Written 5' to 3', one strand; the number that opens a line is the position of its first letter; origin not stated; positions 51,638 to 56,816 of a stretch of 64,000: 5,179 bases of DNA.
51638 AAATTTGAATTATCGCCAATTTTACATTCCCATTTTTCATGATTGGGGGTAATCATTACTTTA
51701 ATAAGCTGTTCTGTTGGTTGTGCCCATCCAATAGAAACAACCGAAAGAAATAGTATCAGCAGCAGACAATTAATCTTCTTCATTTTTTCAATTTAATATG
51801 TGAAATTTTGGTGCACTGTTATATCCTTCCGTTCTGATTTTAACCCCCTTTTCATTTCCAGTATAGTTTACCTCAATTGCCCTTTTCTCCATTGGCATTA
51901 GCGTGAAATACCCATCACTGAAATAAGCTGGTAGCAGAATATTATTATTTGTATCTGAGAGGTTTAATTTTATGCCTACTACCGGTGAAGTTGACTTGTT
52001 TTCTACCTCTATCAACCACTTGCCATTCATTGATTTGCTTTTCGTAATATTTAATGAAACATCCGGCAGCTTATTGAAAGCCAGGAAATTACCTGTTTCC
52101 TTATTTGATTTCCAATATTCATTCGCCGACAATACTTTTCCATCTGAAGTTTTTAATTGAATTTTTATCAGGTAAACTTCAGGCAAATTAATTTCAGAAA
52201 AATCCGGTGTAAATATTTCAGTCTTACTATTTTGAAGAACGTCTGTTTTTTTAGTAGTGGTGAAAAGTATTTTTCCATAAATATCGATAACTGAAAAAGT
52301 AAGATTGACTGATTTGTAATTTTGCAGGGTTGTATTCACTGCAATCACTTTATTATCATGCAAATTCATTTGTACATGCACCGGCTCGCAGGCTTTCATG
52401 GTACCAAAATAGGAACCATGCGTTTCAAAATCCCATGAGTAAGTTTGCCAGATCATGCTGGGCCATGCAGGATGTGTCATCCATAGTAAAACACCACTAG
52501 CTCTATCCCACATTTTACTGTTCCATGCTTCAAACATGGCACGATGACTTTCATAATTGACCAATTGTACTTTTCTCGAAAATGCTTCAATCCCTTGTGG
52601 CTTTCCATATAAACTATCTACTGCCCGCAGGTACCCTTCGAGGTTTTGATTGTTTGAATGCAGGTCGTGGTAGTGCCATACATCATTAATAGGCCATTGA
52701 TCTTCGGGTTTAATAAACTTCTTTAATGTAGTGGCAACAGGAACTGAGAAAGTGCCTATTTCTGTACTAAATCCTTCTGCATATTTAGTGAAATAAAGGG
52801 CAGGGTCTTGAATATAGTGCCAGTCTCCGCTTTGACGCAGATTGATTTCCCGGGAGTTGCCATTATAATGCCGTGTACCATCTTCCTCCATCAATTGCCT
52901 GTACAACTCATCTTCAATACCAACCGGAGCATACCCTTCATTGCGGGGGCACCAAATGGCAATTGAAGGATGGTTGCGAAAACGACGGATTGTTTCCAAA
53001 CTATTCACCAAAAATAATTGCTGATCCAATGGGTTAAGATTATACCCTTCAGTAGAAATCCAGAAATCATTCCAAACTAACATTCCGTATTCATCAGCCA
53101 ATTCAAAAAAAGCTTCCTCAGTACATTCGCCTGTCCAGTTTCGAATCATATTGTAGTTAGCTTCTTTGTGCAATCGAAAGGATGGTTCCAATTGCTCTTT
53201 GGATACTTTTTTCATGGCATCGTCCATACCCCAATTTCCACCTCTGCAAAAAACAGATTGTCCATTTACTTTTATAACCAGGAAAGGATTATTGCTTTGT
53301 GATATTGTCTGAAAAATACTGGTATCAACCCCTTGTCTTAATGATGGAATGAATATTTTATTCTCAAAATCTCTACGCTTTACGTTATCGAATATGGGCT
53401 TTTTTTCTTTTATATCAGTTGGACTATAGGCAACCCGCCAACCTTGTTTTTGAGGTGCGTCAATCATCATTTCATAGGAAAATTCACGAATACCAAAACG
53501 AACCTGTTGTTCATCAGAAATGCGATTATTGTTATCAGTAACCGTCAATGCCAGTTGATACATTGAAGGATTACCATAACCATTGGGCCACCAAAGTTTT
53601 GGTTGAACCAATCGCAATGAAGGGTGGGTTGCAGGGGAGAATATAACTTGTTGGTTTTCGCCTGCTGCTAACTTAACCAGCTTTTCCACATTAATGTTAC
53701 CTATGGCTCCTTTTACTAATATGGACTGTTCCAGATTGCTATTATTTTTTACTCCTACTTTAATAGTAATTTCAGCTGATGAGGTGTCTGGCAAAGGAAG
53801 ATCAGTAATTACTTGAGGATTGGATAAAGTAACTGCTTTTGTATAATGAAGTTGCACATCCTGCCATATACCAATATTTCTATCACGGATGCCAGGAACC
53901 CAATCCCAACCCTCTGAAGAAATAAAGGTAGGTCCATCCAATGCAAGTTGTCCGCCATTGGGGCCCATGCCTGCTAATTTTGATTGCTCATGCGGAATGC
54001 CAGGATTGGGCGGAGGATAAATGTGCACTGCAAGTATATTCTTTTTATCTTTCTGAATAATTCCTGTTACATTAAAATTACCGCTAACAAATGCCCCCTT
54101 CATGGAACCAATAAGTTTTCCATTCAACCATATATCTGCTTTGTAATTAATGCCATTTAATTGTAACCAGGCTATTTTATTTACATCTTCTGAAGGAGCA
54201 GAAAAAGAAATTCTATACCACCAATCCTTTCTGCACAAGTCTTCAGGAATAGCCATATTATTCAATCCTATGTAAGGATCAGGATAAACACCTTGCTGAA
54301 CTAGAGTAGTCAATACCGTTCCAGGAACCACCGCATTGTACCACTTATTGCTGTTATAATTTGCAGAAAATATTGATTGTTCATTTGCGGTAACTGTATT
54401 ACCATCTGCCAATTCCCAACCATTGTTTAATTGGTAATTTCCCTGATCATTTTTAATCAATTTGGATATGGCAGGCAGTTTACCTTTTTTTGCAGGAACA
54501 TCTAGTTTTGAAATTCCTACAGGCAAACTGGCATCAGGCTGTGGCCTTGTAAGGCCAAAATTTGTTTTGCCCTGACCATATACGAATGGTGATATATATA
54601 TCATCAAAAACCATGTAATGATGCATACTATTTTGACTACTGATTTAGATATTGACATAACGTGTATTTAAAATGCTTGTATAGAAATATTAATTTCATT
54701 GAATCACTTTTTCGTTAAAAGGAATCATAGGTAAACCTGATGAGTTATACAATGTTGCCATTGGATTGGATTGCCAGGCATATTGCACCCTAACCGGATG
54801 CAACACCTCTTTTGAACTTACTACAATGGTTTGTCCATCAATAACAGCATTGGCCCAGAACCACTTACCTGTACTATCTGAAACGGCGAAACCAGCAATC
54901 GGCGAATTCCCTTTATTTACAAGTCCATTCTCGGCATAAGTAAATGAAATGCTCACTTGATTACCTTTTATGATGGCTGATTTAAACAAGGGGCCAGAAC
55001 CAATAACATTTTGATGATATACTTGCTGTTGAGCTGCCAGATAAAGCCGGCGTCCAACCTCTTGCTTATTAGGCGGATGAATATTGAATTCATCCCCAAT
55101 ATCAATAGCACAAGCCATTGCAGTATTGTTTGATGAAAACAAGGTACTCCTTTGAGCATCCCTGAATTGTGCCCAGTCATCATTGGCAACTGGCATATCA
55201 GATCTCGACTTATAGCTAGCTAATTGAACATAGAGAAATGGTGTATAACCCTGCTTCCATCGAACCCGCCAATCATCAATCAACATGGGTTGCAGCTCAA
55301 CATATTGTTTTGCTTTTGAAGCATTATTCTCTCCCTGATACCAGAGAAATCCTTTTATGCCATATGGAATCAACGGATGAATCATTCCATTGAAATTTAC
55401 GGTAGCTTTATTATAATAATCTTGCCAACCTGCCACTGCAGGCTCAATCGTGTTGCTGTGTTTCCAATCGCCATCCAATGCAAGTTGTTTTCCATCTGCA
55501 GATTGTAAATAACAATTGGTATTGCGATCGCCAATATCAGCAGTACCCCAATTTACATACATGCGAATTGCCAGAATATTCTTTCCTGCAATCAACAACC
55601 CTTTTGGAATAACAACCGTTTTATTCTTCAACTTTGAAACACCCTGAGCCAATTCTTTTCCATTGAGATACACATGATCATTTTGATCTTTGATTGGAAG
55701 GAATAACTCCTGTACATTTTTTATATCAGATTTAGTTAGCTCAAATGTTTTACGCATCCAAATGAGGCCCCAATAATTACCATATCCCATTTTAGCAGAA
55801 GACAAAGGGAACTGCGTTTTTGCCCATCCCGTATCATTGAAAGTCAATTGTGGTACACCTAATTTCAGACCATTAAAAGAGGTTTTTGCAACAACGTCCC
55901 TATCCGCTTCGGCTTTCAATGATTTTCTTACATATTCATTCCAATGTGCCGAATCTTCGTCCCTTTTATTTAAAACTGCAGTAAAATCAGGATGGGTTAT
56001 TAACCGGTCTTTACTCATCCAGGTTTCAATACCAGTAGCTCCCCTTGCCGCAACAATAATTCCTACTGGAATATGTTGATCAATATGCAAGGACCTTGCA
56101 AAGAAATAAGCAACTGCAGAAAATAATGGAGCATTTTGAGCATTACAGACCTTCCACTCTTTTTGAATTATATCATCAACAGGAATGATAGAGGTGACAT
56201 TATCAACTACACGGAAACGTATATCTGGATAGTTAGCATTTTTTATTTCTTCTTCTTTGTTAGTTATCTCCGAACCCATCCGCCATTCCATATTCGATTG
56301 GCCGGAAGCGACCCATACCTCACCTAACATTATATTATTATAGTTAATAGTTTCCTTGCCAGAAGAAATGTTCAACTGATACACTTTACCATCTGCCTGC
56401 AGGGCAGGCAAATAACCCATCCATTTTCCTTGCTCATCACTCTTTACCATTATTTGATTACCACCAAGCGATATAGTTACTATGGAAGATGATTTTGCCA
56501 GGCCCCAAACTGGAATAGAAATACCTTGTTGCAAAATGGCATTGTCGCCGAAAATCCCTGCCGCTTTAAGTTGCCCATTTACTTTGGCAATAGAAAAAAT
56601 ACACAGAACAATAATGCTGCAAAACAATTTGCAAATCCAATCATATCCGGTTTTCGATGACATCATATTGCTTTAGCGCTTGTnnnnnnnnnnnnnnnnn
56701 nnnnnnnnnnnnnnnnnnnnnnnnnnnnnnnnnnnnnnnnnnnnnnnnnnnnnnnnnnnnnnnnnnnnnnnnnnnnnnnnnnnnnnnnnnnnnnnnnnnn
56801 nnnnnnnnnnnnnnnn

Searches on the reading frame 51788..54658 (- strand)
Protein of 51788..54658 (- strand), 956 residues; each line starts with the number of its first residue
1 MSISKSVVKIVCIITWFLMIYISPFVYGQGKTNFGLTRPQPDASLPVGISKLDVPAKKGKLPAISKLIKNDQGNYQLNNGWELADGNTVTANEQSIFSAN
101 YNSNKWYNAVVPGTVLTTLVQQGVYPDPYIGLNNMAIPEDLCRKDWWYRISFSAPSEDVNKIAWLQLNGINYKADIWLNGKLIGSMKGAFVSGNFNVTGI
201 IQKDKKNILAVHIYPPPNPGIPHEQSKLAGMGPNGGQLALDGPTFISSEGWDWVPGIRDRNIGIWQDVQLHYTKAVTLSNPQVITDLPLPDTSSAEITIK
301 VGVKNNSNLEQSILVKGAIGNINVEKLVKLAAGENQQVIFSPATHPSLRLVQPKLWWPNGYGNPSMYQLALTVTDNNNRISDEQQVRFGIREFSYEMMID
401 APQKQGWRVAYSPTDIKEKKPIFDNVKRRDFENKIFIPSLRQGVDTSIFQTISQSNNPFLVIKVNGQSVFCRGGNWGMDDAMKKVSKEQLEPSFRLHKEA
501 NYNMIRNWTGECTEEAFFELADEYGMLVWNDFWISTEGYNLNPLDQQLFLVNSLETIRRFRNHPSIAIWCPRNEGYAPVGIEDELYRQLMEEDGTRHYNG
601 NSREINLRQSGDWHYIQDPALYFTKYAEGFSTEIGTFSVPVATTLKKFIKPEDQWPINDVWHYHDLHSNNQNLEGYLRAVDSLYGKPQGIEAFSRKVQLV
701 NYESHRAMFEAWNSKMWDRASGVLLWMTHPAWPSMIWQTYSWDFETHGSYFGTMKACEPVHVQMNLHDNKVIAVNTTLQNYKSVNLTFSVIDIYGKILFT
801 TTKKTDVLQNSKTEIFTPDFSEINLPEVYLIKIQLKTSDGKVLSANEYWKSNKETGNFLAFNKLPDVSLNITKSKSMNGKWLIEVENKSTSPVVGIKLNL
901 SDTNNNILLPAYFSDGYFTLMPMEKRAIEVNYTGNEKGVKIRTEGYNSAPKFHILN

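Call 74: search_protein_families(library=pfam, proteins=[window:51788-54658:-], max_evalue=0.00001)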
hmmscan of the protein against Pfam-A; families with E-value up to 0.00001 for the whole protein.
window:51788-54658:- (956 aa): 5 families
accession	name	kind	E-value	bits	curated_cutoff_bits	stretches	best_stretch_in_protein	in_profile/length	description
PF22666.2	Glyco_hydro_2_N2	-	1.1e-35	123.6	27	1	102-266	7-167/167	Glycosyl hydrolase 2 galactose-binding domain-like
PF18368.7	Ig_GlcNase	-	4.2e-19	69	26.3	1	848-947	3-104/105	Exo-beta-D-glucosaminidase Ig-fold domain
PF00703.27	Glyco_hydro_2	-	4.1e-16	60.1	23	1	282-391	7-109/109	Glycosyl hydrolases family 2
PF17786.7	Mannosidase_ig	-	1.5e-10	41.9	23.4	1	770-849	4-85/91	Mannosidase Ig/CBM-like domain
PF02836.23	Glyco_hydro_2_C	-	2.5e-07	30.6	21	1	462-602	8-164/302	Glycosyl hydrolases family 2, TIM barrel domain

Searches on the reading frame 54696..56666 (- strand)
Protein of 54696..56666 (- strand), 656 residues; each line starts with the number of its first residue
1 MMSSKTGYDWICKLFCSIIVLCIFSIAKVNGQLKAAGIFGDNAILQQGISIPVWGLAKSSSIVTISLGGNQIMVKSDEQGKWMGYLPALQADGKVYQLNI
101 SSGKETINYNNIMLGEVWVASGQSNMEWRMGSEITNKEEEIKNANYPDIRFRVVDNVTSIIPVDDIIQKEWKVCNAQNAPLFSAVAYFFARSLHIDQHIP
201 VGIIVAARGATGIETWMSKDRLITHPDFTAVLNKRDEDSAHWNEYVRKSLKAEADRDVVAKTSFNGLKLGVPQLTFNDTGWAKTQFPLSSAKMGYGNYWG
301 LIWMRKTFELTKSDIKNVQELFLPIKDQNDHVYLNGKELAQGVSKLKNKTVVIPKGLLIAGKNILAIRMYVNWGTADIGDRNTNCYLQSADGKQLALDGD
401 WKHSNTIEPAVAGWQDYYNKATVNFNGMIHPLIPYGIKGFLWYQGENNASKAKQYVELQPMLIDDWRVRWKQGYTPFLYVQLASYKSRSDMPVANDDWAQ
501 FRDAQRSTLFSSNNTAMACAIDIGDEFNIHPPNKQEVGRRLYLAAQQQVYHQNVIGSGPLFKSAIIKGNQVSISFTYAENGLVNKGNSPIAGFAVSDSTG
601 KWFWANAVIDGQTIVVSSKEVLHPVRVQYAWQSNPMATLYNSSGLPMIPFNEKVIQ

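Call 74: search_protein_families(library=pfam, proteins=[window:54696-56666:-], max_evalue=0.00001)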
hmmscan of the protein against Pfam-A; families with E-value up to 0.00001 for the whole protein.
window:54696-56666:- (656 aa): 1 family
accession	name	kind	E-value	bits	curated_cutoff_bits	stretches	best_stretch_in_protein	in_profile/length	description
PF03629.24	SASA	-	3.9e-15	56.5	24.8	1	431-540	118-219/226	Carbohydrate esterase, sialic acid-specific acetylesterase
